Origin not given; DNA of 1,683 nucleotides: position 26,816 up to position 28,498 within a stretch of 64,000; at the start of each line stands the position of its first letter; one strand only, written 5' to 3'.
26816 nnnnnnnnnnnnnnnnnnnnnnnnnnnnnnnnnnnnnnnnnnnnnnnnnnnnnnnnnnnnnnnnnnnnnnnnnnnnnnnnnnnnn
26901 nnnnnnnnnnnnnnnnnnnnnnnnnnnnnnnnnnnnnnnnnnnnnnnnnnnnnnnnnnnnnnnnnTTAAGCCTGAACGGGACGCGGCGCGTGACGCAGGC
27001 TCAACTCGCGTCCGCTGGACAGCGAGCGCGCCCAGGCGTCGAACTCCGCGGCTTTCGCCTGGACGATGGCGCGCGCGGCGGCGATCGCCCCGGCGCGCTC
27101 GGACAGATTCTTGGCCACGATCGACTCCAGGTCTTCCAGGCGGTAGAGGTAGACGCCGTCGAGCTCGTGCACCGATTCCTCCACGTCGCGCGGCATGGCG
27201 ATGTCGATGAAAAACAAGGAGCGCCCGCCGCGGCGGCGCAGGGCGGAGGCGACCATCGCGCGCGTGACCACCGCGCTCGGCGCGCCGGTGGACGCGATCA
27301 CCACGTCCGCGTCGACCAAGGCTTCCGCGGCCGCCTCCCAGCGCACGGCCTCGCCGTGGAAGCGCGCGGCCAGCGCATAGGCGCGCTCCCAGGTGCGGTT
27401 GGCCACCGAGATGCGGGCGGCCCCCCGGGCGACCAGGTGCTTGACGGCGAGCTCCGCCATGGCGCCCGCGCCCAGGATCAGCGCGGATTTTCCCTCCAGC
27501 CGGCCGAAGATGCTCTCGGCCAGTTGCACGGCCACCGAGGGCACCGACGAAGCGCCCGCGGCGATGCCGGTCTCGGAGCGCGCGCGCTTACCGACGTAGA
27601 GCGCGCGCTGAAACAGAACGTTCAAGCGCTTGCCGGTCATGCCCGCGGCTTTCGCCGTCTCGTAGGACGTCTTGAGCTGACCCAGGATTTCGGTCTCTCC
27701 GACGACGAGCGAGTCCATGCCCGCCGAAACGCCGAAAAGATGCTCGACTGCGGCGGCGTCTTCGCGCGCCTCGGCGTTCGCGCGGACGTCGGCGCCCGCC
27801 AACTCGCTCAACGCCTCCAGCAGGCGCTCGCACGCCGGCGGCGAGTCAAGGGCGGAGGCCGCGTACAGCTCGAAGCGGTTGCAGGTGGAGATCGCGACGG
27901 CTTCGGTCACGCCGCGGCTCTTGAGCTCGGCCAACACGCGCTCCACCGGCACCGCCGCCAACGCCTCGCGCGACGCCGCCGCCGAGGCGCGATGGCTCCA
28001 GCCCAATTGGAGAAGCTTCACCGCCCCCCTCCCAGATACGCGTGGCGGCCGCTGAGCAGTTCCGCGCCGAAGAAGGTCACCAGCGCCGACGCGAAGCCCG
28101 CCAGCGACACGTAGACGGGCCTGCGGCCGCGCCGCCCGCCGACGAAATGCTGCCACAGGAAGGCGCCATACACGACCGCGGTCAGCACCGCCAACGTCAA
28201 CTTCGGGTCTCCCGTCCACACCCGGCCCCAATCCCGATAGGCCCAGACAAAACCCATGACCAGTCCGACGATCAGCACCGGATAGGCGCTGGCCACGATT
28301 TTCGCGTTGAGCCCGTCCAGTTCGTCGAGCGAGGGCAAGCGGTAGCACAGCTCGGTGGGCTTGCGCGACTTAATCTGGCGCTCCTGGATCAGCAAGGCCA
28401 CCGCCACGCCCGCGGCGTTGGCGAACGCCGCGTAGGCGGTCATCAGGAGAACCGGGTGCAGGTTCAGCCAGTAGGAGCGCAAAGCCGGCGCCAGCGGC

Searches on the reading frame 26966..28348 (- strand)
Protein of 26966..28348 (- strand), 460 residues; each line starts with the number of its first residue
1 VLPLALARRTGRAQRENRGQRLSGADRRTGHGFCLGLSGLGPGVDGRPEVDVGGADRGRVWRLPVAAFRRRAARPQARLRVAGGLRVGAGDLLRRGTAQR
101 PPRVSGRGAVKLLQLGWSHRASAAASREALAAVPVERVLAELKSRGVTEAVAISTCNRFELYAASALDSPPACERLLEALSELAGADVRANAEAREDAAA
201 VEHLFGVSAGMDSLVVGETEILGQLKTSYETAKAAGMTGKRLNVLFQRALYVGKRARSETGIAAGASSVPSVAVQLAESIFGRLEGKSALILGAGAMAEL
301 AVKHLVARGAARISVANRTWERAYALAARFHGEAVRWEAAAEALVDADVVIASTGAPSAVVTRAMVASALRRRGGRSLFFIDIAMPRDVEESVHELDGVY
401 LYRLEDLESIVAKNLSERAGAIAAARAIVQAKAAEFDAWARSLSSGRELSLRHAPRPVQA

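Call 60: search_protein_families(library=pfam, proteins=[window:26966-28348:-], max_evalue=0.00001)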
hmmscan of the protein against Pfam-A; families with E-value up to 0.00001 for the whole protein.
window:26966-28348:- (460 aa): 3 families
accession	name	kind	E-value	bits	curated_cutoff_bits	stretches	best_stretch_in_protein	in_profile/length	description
PF01488.26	Shikimate_DH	-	4.4e-41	140.6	24.3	1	275-410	1-138/138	Shikimate / quinate 5-dehydrogenase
PF05201.20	GlutR_N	-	1.2e-38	132.7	27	1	115-260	1-151/151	Glutamyl-tRNAGlu reductase, N-terminal domain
PF03807.23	F420_oxidored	-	7.8e-06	26.9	21.6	0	291-354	4-67/94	NADP oxidoreductase coenzyme F420-dependent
